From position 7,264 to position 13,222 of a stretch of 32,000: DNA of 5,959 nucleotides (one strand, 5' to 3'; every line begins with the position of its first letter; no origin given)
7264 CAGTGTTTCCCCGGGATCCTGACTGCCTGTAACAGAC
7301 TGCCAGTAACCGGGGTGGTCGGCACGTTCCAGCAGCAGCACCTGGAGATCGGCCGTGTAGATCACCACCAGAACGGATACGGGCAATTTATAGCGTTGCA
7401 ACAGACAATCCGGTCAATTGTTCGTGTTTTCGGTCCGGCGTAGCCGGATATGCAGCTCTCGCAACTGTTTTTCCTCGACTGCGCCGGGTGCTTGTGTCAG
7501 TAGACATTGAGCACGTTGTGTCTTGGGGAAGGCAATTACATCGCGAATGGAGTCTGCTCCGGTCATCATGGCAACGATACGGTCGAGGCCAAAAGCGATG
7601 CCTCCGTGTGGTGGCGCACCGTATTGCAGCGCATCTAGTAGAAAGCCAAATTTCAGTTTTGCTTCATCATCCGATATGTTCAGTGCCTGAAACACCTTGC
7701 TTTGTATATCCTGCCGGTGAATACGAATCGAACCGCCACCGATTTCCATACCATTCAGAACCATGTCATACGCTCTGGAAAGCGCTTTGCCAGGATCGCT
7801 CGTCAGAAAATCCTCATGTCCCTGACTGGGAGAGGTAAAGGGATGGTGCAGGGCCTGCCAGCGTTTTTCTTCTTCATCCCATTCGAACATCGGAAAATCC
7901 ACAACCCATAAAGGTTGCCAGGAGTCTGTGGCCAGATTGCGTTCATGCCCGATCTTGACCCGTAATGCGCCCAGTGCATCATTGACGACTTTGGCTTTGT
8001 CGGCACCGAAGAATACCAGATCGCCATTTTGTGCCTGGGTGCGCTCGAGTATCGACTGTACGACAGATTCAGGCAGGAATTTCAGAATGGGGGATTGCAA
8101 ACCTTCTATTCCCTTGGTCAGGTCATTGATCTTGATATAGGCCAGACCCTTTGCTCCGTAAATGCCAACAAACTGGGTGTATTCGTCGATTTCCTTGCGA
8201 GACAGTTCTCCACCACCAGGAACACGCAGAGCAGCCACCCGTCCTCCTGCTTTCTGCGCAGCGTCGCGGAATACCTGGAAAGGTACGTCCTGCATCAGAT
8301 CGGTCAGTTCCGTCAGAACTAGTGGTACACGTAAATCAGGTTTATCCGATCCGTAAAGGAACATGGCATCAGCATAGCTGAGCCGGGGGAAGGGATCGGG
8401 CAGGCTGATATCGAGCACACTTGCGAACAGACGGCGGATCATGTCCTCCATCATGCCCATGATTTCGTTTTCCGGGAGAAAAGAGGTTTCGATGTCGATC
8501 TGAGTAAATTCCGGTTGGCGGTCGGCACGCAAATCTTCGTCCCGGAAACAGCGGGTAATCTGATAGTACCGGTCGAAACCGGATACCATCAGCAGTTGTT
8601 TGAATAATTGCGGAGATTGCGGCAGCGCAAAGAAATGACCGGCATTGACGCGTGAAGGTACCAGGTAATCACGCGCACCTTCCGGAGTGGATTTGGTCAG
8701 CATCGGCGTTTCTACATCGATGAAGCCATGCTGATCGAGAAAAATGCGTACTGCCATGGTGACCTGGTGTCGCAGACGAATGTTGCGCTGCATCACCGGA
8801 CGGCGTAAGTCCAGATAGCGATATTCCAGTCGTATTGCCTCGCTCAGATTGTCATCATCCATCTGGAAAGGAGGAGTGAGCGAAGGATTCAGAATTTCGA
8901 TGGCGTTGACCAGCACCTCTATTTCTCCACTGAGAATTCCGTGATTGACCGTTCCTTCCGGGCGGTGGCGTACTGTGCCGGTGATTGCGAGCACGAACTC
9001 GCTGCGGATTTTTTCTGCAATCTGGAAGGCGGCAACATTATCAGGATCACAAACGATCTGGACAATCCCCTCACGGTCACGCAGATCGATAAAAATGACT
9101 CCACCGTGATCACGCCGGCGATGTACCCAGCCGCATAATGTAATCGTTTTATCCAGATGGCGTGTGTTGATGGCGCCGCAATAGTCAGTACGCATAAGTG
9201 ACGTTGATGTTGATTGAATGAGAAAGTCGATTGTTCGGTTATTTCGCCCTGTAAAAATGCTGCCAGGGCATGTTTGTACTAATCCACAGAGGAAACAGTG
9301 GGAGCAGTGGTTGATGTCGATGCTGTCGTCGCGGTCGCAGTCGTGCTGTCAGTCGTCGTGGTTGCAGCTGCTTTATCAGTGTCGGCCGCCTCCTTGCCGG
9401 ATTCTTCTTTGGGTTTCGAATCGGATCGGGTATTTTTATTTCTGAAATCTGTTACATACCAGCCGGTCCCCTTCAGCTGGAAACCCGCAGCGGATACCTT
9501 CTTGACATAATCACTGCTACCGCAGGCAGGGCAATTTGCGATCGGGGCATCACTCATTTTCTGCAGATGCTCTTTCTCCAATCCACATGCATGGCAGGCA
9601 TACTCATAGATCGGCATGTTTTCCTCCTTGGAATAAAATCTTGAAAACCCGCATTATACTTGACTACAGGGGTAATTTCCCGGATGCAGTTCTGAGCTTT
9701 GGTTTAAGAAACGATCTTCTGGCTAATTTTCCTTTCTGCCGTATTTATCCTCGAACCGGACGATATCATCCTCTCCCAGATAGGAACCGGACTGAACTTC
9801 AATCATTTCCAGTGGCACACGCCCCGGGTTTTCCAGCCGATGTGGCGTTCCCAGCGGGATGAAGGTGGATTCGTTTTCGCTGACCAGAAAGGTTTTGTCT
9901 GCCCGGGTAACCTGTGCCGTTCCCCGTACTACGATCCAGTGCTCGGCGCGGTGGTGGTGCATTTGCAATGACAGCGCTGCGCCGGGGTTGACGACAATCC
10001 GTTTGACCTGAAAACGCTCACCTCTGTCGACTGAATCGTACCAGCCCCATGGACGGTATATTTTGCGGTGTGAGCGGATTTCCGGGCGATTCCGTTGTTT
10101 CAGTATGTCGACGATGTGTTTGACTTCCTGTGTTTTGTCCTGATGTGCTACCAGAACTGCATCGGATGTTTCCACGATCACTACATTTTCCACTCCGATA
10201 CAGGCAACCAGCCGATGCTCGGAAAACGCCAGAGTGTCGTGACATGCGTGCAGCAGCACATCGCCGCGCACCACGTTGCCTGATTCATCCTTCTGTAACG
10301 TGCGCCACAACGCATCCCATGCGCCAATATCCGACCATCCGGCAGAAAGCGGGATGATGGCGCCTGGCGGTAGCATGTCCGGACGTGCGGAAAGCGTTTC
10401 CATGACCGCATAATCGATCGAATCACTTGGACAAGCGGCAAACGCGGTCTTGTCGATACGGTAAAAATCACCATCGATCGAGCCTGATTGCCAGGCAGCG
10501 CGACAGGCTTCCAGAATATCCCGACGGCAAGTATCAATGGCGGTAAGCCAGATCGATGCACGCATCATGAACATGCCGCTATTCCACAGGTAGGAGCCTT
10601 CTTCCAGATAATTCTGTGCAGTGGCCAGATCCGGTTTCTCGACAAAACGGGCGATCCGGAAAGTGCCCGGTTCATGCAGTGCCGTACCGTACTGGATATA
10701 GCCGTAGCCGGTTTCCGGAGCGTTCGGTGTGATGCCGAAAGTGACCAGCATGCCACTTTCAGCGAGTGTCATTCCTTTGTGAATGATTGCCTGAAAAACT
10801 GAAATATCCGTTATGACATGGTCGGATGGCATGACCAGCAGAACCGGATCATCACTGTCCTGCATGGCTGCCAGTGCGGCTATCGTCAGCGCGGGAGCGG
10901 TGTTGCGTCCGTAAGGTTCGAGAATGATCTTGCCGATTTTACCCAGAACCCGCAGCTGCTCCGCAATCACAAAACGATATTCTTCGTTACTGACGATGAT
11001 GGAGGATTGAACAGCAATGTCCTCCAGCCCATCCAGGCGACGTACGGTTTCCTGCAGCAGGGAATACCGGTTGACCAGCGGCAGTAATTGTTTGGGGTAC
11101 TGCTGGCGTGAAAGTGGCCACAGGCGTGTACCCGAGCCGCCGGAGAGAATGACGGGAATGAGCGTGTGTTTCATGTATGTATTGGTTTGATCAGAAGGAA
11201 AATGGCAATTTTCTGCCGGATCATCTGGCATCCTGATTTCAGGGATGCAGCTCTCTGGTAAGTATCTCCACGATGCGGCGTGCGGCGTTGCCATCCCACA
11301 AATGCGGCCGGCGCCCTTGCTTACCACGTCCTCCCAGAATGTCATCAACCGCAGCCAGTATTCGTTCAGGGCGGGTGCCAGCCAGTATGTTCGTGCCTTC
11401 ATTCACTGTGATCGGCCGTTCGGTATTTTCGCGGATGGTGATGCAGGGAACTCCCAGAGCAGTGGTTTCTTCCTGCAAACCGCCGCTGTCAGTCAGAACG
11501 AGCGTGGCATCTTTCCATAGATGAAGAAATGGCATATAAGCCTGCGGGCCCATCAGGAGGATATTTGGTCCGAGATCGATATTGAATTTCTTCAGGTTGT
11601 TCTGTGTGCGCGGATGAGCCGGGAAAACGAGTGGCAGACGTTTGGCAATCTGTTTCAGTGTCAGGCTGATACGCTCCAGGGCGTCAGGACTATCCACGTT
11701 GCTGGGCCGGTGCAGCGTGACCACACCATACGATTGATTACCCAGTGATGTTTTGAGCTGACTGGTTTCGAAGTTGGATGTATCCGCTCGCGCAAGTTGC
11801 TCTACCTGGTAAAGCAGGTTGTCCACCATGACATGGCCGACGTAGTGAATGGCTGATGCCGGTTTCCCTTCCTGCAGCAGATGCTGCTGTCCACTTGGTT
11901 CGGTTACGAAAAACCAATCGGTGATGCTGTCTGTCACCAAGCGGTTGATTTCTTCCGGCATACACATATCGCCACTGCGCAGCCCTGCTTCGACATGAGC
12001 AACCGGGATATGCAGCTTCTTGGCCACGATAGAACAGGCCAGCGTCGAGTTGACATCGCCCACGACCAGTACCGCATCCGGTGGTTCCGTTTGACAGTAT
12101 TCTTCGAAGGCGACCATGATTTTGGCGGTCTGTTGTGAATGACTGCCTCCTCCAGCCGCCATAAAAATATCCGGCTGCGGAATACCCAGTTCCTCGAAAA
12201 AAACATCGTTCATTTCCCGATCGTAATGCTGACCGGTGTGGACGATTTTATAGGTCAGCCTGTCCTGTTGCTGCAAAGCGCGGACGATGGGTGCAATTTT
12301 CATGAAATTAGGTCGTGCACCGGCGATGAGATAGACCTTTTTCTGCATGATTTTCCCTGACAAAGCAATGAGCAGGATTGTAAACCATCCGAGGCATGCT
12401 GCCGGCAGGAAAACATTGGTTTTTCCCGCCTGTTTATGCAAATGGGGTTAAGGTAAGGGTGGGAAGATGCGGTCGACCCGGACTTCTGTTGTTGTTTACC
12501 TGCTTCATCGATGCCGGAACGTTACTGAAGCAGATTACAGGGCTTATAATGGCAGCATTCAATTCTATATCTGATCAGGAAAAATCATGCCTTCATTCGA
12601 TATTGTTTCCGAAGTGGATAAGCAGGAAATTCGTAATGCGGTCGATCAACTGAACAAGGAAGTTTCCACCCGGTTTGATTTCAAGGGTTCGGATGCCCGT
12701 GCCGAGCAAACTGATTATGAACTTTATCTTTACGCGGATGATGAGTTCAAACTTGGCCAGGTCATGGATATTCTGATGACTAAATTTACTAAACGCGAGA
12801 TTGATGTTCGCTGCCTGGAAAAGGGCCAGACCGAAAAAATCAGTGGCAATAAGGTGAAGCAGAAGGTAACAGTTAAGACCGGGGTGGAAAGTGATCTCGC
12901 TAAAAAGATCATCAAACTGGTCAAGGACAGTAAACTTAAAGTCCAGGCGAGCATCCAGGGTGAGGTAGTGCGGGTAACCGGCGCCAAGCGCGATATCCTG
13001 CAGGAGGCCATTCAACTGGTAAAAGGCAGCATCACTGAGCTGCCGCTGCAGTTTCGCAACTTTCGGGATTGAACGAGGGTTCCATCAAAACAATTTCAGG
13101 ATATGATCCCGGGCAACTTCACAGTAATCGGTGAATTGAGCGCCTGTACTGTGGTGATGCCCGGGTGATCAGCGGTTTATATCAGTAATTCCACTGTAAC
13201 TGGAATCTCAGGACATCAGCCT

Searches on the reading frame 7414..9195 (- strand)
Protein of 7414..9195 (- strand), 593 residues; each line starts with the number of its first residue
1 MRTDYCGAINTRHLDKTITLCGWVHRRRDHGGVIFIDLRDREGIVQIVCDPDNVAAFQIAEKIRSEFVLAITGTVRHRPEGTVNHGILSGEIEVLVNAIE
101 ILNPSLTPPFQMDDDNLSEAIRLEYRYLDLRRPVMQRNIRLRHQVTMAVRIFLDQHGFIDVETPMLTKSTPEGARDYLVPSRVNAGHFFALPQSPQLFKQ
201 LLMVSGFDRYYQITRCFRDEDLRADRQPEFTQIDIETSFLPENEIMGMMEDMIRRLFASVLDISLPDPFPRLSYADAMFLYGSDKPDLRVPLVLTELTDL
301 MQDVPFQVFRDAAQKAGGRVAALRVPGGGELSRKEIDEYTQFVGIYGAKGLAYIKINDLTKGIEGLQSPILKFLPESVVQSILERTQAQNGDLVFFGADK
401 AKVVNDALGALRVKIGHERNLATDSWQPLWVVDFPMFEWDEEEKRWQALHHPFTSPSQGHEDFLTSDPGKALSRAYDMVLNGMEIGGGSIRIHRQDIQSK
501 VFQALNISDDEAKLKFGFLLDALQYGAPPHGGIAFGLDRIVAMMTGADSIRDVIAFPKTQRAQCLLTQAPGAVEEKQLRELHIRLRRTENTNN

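Call 39: search_protein_families(library=pfam, proteins=[window:7414-9195:-], max_evalue=0.00001)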
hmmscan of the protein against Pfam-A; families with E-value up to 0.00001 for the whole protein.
window:7414-9195:- (593 aa): 3 families
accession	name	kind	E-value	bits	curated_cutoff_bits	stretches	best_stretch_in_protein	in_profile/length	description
PF00152.25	tRNA-synt_2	-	8.3e-126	419.6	25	1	119-560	2-308/308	tRNA synthetases class II (D, K and N)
PF02938.19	GAD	-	1.8e-31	108.7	23.4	1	309-408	1-95/95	GAD domain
PF01336.31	tRNA_anti-codon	-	2.6e-21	75.8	27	1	18-102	1-75/75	OB-fold nucleic acid binding domain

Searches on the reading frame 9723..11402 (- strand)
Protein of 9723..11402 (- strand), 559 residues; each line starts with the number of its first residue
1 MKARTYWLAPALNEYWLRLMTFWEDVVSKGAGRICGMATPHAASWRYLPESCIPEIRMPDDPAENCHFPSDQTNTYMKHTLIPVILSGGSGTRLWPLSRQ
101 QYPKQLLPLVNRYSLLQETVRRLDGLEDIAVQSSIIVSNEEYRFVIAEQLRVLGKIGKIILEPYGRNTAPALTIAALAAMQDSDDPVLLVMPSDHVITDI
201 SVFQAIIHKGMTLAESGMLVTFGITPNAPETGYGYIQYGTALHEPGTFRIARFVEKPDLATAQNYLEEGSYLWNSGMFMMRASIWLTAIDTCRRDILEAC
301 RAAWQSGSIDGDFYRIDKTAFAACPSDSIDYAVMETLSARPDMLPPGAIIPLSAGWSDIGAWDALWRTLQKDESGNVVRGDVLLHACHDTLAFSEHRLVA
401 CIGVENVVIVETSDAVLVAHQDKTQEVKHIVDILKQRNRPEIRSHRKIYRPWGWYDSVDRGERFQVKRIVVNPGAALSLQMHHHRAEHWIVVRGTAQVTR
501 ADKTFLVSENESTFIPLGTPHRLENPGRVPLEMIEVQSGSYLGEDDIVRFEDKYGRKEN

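Call 39: search_protein_families(library=pfam, proteins=[window:9723-11402:-], max_evalue=0.00001)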
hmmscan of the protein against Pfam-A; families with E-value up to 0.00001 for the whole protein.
window:9723-11402:- (559 aa): 5 families
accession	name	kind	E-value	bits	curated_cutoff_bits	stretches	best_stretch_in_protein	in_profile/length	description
PF00483.29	NTP_transferase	-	4.2e-57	194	21.2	1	83-373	2-243/245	Nucleotidyl transferase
PF01050.24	MannoseP_isomer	-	4.5e-57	191.7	23.6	1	438-552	2-116/116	Mannose-6-phosphate isomerase C-terminal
PF22640.1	ManC_GMP_beta-helix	-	1.8e-12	47.4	27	1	388-433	9-54/55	MannoseP isomerase/GMP-like beta-helix domain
PF07883.17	Cupin_2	-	2.8e-11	43.4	27.2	1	469-536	3-69/70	Cupin domain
PF12804.13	NTP_transf_3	-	8.3e-06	26.5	27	0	84-208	2-109/160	MobA-like NTP transferase domain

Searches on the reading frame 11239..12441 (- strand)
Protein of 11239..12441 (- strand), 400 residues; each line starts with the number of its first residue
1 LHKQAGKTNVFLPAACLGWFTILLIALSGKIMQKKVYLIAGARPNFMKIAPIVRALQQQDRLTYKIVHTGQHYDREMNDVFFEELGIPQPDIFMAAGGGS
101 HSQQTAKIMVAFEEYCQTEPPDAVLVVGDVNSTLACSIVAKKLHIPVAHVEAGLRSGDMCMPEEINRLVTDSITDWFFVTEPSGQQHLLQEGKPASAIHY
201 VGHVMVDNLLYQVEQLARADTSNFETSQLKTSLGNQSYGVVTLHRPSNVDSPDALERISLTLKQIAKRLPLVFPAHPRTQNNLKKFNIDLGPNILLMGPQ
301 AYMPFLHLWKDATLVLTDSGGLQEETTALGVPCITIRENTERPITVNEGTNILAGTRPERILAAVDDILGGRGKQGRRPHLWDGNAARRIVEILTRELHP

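Call 39: search_protein_families(library=pfam, proteins=[window:11239-12441:-], max_evalue=0.00001)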
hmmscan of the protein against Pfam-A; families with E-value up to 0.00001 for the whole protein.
window:11239-12441:- (400 aa): 1 family
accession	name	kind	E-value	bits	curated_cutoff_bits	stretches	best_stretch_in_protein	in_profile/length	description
PF02350.25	Epimerase_2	-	2.2e-109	365.9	30.6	1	54-394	1-346/347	UDP-N-acetylglucosamine 2-epimerase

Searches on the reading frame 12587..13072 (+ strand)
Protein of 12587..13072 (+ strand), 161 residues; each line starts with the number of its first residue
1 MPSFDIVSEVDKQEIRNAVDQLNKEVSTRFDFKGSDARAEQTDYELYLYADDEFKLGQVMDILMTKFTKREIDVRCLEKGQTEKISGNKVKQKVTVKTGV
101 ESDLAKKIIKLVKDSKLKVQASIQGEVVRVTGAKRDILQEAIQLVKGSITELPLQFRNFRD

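Call 39: search_protein_families(library=pfam, proteins=[window:12587-13072:+], max_evalue=0.00001)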
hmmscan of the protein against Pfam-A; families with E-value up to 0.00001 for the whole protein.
window:12587-13072:+ (161 aa): 1 family
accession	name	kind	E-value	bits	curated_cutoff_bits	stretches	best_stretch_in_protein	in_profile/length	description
PF04461.18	DUF520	-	6.9e-64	215.3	23.2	1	2-160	1-161/161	Protein of unknown function (DUF520)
